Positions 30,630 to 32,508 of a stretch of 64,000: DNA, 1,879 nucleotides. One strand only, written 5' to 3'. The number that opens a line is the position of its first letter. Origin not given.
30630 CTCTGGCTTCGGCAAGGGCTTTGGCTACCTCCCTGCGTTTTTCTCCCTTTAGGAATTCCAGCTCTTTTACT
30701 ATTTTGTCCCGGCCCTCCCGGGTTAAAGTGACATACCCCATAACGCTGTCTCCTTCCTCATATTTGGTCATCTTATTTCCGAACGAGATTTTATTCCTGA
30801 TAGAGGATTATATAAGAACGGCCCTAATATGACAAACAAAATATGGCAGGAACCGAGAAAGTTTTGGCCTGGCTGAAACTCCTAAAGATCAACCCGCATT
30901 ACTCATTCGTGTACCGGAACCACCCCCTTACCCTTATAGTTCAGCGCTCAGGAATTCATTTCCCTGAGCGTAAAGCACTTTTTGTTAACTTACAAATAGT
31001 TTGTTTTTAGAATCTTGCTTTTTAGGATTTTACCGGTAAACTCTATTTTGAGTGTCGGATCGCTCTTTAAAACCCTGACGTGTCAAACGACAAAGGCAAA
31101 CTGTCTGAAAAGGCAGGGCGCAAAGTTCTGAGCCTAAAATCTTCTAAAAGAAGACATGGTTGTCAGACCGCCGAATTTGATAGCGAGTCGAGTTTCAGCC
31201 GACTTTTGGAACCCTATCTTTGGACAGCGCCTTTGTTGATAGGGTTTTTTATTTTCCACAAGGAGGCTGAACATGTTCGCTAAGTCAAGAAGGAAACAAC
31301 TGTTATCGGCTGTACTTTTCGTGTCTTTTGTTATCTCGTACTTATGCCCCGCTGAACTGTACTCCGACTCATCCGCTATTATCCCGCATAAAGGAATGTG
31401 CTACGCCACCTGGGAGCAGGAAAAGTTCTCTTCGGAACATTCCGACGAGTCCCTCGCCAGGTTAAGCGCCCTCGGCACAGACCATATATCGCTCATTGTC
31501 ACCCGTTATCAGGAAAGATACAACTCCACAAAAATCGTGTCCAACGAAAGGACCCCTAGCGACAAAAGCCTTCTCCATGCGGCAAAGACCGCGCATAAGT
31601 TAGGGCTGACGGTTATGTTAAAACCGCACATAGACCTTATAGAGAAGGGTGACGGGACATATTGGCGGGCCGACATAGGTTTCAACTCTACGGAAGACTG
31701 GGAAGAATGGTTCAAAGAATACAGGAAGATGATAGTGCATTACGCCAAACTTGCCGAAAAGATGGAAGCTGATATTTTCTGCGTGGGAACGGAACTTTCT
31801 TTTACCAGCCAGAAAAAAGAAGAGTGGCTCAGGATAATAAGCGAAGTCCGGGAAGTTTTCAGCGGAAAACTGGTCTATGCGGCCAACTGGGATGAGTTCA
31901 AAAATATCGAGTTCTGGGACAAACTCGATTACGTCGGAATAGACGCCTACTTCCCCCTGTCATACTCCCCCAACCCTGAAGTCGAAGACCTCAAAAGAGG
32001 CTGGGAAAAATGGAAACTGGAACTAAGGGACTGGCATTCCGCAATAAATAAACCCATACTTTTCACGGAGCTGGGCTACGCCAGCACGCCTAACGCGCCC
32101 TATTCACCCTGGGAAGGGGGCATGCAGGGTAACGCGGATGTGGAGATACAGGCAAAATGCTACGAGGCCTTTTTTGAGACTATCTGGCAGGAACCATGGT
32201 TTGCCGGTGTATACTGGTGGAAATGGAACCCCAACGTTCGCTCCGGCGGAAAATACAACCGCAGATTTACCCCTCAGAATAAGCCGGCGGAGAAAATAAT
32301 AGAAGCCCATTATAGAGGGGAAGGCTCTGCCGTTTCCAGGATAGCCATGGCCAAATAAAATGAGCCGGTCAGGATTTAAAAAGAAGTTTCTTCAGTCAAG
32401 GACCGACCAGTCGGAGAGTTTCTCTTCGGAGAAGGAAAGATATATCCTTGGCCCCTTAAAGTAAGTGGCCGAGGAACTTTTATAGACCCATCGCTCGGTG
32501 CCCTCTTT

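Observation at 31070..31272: Candidate c-di-GMP-I (GEMM) riboswitch with terminator in the leader of a secreted glycoside hydrolase gene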

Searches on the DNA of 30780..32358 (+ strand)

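Call 4: search_rna_families(source=window, start=30780, end=31290, threshold=evalue, max_evalue=10, show_alignments=4)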
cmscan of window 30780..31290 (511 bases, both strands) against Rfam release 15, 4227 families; matches with E-value up to 10: 5.
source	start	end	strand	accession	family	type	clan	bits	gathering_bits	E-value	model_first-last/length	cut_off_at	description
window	31086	31176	+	RF03167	c-di-GMP-I-GGC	Cis-reg; riboswitch;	CL00126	60.7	59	5.9e-14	1-80/80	no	c-di-GMP-I-GGC riboswitch aptamer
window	31189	31262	+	RF00746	mir-454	Gene; miRNA;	-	21.8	60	0.027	1-103/103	no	mir-454 microRNA precursor family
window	31172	31255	+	RF01772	rnk_pseudo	Cis-reg; leader;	-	17.3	55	2.2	1-108/108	no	Pseudomonas rnk leader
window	31115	31133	+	RF01145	sR14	Gene; snRNA; snoRNA; CD-box;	-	10.2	38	4.3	36-54/54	no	Small nucleolar RNA sR14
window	30820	30853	+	RF01675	CrcZ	Gene; sRNA;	-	10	95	2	50-83/398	no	Pseudomonas sRNA CrcZ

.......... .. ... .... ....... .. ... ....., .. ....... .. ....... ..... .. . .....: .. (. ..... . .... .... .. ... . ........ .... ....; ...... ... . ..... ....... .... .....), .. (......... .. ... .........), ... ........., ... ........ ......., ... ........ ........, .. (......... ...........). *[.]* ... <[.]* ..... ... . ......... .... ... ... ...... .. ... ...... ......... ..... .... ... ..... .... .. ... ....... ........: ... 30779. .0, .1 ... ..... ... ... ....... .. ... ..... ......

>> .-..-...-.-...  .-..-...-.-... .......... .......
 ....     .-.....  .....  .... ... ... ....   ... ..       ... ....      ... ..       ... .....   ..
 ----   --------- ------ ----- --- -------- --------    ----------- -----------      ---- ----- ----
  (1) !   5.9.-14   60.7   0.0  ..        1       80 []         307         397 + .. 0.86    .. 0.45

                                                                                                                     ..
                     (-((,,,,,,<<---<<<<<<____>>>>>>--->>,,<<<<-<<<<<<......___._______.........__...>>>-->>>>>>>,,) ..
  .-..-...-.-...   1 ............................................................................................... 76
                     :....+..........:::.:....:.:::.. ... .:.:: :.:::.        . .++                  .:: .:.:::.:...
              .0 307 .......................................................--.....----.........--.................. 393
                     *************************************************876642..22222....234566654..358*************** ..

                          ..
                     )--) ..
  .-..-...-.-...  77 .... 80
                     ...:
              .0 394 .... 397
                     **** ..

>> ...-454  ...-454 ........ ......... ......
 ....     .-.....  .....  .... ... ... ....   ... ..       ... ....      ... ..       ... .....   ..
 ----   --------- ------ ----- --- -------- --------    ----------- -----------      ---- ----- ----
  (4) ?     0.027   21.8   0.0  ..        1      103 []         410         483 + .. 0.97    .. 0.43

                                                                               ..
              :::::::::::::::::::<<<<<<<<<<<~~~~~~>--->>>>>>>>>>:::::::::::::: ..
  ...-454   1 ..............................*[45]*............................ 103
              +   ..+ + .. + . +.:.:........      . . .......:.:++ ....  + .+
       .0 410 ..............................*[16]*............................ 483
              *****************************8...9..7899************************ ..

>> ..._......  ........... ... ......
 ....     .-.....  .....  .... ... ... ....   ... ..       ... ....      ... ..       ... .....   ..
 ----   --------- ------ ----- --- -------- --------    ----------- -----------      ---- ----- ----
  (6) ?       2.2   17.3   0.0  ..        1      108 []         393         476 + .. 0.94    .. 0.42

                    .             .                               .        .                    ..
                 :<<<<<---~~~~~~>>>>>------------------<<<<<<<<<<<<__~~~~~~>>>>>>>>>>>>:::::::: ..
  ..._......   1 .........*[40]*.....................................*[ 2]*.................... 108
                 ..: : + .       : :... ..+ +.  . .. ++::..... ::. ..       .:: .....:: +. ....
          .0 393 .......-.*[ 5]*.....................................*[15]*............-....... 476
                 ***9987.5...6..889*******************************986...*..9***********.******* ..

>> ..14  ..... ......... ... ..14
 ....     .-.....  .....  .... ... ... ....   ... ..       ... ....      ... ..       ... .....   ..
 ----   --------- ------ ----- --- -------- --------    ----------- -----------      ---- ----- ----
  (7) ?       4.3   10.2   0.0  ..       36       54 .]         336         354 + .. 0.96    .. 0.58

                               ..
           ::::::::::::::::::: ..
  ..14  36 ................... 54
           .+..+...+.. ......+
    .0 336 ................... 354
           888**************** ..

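Call 18: search_rna_families(sources=[L001, L002, L003, L004, L005, L006, L007, L008, L009, L010, L011, L012, L013, L014, L015, L016, L017, L018, L019, L020], threshold=gathering)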
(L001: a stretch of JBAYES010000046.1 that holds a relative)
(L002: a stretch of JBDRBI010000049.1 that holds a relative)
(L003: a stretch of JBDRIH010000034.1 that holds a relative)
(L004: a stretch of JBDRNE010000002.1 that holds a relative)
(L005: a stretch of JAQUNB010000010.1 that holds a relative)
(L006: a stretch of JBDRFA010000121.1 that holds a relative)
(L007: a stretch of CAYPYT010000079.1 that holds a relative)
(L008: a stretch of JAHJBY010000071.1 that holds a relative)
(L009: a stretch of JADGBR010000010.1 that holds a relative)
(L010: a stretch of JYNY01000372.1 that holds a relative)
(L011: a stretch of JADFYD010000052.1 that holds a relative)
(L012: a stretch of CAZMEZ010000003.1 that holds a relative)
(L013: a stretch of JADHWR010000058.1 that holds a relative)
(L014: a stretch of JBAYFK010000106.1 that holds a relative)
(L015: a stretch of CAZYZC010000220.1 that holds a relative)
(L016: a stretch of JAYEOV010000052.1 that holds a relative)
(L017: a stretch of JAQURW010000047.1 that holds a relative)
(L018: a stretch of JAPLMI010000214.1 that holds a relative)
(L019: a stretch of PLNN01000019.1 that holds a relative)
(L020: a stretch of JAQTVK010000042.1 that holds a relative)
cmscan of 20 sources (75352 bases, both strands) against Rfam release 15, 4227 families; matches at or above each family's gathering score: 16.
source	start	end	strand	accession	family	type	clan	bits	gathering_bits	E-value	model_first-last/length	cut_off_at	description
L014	1310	1401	+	RF01051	c-di-GMP-I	Cis-reg; riboswitch;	CL00126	78.3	35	1.3e-13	1-87/87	no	c-di-GMP-I riboswitch aptamer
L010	1240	1328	+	RF01051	c-di-GMP-I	Cis-reg; riboswitch;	CL00126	71.8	35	4.8e-12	1-87/87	no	c-di-GMP-I riboswitch aptamer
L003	1269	1358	+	RF01051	c-di-GMP-I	Cis-reg; riboswitch;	CL00126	68.9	35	2.5e-11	1-87/87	no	c-di-GMP-I riboswitch aptamer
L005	1282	1380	+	RF01051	c-di-GMP-I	Cis-reg; riboswitch;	CL00126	67.4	35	5.8e-11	1-87/87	no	c-di-GMP-I riboswitch aptamer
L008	671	766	+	RF01051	c-di-GMP-I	Cis-reg; riboswitch;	CL00126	66.9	35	7.7e-11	1-87/87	no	c-di-GMP-I riboswitch aptamer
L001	1305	1393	+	RF01051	c-di-GMP-I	Cis-reg; riboswitch;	CL00126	66.6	35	8.8e-11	1-87/87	no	c-di-GMP-I riboswitch aptamer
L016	1196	1285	+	RF01051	c-di-GMP-I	Cis-reg; riboswitch;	CL00126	65.8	35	1.4e-10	1-87/87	no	c-di-GMP-I riboswitch aptamer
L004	343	433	+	RF01051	c-di-GMP-I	Cis-reg; riboswitch;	CL00126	65.1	35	2.1e-10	1-87/87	no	c-di-GMP-I riboswitch aptamer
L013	993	1084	-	RF01051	c-di-GMP-I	Cis-reg; riboswitch;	CL00126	64.5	35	2.9e-10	1-87/87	no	c-di-GMP-I riboswitch aptamer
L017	1265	1363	+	RF01051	c-di-GMP-I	Cis-reg; riboswitch;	CL00126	64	35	3.8e-10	1-87/87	no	c-di-GMP-I riboswitch aptamer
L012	1291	1386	+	RF01051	c-di-GMP-I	Cis-reg; riboswitch;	CL00126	62.1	35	1.1e-09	1-87/87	no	c-di-GMP-I riboswitch aptamer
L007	231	328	+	RF01051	c-di-GMP-I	Cis-reg; riboswitch;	CL00126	57.6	35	1.4e-08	1-87/87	no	c-di-GMP-I riboswitch aptamer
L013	1291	1405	+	RF01051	c-di-GMP-I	Cis-reg; riboswitch;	CL00126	49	35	1.7e-06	1-87/87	no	c-di-GMP-I riboswitch aptamer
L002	1335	1415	+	RF01051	c-di-GMP-I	Cis-reg; riboswitch;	CL00126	43.7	35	3.5e-05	1-87/87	no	c-di-GMP-I riboswitch aptamer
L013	565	655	-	RF01051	c-di-GMP-I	Cis-reg; riboswitch;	CL00126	43.6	35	3.7e-05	1-87/87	no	c-di-GMP-I riboswitch aptamer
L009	1201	1352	+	RF01051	c-di-GMP-I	Cis-reg; riboswitch;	CL00126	38.1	35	0.00082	1-87/87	no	c-di-GMP-I riboswitch aptamer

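Call 19: search_rna_families(sources=[L021, L022, L023, L024, L025, L026, L027, L028, L029, L030, L031, L032, L033, L035, L036, L039, L040, L041, L049, L068], threshold=gathering)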
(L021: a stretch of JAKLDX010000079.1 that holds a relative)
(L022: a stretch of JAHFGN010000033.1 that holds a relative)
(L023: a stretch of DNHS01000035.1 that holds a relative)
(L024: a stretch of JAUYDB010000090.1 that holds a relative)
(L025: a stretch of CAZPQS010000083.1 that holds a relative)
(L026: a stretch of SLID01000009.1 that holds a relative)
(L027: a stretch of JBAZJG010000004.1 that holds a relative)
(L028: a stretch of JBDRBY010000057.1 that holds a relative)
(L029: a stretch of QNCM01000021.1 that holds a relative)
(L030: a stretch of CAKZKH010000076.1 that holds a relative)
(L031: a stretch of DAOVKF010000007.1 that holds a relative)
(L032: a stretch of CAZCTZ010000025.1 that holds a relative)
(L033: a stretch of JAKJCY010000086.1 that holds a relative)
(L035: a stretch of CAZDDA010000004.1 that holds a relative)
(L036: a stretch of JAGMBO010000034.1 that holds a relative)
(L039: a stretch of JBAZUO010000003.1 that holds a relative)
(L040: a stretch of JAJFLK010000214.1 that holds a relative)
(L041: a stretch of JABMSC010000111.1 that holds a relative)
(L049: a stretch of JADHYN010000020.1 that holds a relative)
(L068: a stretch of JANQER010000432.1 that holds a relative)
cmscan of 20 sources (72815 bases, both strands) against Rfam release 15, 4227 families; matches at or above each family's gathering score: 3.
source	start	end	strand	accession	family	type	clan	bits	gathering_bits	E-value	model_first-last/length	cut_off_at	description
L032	1144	1218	-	RF03167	c-di-GMP-I-GGC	Cis-reg; riboswitch;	CL00126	70.4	59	1.4e-14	1-80/80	no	c-di-GMP-I-GGC riboswitch aptamer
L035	1138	1212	-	RF01051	c-di-GMP-I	Cis-reg; riboswitch;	CL00126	45.7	35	1.1e-05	1-87/87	no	c-di-GMP-I riboswitch aptamer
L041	1357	1427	+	RF01051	c-di-GMP-I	Cis-reg; riboswitch;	CL00126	38.8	35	0.00053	1-87/87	no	c-di-GMP-I riboswitch aptamer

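Call 26: build_rna_model(alignment_id=A2, structure=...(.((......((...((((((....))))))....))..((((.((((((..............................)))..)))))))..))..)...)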
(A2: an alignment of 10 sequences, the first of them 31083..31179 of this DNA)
Model R1 built from alignment A2 (10 sequences, 105 columns); structure: as given.
model positions 97; base pairs 21; branch points 1; effective number of sequences 1.74; information 0.591 bits per position. Calibrated on 0.2 Mb of random sequence (short: E-values are rough).
structure used (alignment columns):
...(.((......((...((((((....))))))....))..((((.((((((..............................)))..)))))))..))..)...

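Call 27: search_with_rna_model(model_id=R1, sources=[window, L001, L002, L003, L004, L005, L006, L007, L008, L009, L010, L011, L012, L013, L014, L015, L016, L017, L018, L019, L020, L021, L022, L023, L024, L025, L026, L027, L028, L029, L030, L031, L032, L033, L034, L035, L036, L037, L038, L039, L040, L041, L042, L047, L049, L068, L081, L082, L083, L084, L085, L086, L087, L088, L089, L090, L091, L092, L093, L094, L095, L096, L097, L098, L099, L100, L101, L102, L103, L104, L105, L106, L107, L108, L109, L110, L111, L112, L113, L114, L115, L116, L117, L118, L119, L120, L121, L122, L123, L124, L125, L126, L127, L128, L129, L130, L131, L132, L133, L160], max_evalue=0.01, make_alignment=true)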
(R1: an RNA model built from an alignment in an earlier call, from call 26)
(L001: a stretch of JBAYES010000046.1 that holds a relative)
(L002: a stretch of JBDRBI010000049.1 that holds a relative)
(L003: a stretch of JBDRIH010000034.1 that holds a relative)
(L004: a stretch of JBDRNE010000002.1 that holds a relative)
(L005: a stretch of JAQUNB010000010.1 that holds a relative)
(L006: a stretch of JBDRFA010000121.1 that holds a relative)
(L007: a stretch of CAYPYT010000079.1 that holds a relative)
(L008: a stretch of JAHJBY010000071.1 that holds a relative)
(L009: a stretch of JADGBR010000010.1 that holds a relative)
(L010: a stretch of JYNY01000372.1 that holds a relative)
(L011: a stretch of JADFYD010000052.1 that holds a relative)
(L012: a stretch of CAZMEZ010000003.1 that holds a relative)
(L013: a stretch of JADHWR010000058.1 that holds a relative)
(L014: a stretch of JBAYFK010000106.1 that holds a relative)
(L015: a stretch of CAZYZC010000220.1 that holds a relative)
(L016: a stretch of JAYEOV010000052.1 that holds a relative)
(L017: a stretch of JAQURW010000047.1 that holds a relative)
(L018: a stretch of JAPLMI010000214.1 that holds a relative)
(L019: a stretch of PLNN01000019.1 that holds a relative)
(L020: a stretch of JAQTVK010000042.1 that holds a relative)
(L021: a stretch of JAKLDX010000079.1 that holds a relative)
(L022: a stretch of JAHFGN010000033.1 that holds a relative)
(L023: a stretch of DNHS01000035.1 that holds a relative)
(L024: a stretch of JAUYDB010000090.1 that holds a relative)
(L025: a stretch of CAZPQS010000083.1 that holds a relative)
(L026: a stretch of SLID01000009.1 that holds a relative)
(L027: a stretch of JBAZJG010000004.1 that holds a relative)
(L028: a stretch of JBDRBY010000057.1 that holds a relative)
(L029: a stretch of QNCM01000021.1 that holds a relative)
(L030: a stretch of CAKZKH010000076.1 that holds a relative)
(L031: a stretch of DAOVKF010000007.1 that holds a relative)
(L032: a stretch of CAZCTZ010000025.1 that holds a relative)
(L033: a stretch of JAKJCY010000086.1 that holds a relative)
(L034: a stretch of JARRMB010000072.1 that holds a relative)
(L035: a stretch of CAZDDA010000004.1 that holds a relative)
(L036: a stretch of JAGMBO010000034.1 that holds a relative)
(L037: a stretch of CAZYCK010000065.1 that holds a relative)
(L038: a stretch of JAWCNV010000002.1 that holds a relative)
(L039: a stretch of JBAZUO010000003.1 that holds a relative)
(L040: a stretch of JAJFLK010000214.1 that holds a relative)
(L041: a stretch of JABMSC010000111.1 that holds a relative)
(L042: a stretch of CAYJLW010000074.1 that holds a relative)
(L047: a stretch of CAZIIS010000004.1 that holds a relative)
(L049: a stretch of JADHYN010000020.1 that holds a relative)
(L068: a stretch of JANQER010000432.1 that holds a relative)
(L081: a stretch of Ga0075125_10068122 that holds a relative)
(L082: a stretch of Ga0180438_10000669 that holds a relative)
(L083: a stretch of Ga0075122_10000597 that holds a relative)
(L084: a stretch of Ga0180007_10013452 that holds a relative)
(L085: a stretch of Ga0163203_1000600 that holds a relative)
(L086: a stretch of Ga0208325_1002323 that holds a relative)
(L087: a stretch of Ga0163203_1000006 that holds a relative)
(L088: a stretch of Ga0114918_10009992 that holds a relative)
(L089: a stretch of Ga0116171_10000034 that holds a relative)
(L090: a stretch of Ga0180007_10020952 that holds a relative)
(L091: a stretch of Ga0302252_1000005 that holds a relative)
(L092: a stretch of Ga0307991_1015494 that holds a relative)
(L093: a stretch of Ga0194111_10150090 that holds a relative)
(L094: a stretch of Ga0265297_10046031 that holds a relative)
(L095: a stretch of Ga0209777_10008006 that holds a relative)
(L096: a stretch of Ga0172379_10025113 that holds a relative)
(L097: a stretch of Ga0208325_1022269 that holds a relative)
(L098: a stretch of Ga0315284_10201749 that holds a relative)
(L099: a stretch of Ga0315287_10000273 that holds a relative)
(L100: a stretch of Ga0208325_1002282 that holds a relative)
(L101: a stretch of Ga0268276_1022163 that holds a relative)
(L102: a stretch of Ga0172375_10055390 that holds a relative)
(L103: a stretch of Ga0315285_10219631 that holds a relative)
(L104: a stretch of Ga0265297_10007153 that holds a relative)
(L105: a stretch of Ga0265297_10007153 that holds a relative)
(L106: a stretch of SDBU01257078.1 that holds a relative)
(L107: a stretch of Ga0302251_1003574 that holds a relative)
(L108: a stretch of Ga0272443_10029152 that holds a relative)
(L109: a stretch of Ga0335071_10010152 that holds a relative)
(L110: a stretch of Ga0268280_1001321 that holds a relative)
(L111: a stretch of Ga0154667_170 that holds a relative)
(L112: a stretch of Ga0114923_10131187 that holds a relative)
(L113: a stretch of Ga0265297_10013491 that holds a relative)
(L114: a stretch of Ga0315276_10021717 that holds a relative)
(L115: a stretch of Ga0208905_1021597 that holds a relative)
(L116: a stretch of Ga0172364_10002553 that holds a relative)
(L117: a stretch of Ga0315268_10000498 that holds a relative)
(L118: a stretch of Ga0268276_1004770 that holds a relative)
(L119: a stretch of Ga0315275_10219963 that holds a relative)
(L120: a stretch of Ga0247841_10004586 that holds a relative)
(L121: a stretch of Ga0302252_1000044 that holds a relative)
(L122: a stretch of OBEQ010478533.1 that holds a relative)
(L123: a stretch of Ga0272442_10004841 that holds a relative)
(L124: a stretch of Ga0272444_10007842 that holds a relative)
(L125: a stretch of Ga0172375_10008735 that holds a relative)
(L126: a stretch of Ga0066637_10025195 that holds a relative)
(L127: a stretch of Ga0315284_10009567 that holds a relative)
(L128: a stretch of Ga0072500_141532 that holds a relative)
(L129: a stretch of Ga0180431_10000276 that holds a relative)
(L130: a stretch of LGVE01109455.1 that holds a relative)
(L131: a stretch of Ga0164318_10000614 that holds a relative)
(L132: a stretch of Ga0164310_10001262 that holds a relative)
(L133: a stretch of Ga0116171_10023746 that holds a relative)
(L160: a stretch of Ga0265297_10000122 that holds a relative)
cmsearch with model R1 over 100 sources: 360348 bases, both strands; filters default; matches with E-value up to 0.01: 43.
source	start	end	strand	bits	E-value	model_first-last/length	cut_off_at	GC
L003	1267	1361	+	101.8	4e-24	1-97/97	no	0.45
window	31083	31178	+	97.2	7e-23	1-97/97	no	0.44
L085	613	709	+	95.2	2.4e-22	1-97/97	no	0.46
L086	613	709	+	95.2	2.4e-22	1-97/97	no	0.46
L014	1308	1404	+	94.5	3.6e-22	1-97/97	no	0.53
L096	608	704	+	94.5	3.6e-22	1-97/97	no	0.53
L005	1280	1383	+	94.3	4.1e-22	1-97/97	no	0.38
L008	669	769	+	93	9e-22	1-97/97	no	0.47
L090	574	674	+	93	9e-22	1-97/97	no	0.47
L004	341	436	+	92.9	1e-21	1-97/97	no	0.42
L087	600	700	+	91.5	2.3e-21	1-97/97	no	0.49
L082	585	678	+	91.2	2.8e-21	1-97/97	no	0.47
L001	1303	1396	+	90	6e-21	1-97/97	no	0.49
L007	229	331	+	89.4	8.3e-21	1-97/97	no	0.41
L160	620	720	+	85.9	7.4e-20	1-97/97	no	0.5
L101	446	543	+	85.3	1.1e-19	1-97/97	no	0.48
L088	595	697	+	84.4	1.8e-19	1-97/97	no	0.4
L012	1293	1389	+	82.4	6.5e-19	1-97/97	no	0.52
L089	554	659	+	80.3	2.3e-18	1-97/97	no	0.43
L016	1198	1288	+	79.4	4.1e-18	1-97/97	no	0.47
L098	635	733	+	79.2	4.4e-18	1-97/97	no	0.49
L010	1239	1331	+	78.6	6.5e-18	1-97/97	no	0.44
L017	1263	1366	+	77.1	1.6e-17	1-97/97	no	0.55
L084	506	641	+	72.7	2.5e-16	1-97/97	no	0.49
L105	452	608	+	70.2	1.2e-15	1-97/97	no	0.5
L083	553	690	+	70.1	1.2e-15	1-97/97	no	0.49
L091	597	689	+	68.9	2.6e-15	1-97/97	no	0.44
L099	265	356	+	66.8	9.5e-15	1-97/97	no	0.46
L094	614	720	+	66.7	1e-14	1-97/97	no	0.47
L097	228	321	+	65.6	2e-14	1-97/97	no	0.53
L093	512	615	+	62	1.8e-13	1-97/97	no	0.44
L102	473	571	+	58.9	1.2e-12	1-97/97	no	0.46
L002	1326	1418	+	58.8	1.3e-12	1-97/97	no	0.41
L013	990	1086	-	56.5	5.4e-12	1-97/97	no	0.57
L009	1199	1355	+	52.3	7.2e-11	1-97/97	no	0.46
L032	1142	1221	-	51.9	9.6e-11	1-97/97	no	0.7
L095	559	706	+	51.6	1.1e-10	1-97/97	no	0.49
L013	1293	1408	+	44.3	1e-08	1-97/97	no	0.43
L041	1330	1430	+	40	1.5e-07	1-97/97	no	0.48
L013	562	657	-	32.7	1.3e-05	1-97/97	no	0.59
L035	1135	1214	-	29.7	8.1e-05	1-97/97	no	0.6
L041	1223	1293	+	29.6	8.8e-05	1-97/97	no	0.58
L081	1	45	+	22.7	0.0064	54-97/97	5'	0.44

Alignment A3: 43 matches aligned to the model, 239 columns, each read 5' to 3' on its own strand. Consensus structure (alignment columns), stored with it:
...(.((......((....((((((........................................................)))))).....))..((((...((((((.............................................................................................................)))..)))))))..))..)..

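Call 47: build_rna_model(alignment_id=A5, structure=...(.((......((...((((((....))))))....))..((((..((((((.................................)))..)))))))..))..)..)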
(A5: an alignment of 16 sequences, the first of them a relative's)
Model R2 built from alignment A5 (16 sequences, 108 columns); structure: as given.
model positions 101; base pairs 21; branch points 1; effective number of sequences 1.93; information 0.59 bits per position. Calibrated on 0.2 Mb of random sequence (short: E-values are rough).
structure used (alignment columns):
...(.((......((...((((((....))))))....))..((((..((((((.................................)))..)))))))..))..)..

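Call 48: search_with_rna_model(model_id=R2, source=window, max_evalue=1, show_alignments=1)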
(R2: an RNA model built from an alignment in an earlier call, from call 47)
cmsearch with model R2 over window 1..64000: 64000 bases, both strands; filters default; matches with E-value up to 1: 1.
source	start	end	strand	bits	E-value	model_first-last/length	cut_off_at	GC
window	31083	31178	+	88.3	3.1e-20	1-101/101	no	0.44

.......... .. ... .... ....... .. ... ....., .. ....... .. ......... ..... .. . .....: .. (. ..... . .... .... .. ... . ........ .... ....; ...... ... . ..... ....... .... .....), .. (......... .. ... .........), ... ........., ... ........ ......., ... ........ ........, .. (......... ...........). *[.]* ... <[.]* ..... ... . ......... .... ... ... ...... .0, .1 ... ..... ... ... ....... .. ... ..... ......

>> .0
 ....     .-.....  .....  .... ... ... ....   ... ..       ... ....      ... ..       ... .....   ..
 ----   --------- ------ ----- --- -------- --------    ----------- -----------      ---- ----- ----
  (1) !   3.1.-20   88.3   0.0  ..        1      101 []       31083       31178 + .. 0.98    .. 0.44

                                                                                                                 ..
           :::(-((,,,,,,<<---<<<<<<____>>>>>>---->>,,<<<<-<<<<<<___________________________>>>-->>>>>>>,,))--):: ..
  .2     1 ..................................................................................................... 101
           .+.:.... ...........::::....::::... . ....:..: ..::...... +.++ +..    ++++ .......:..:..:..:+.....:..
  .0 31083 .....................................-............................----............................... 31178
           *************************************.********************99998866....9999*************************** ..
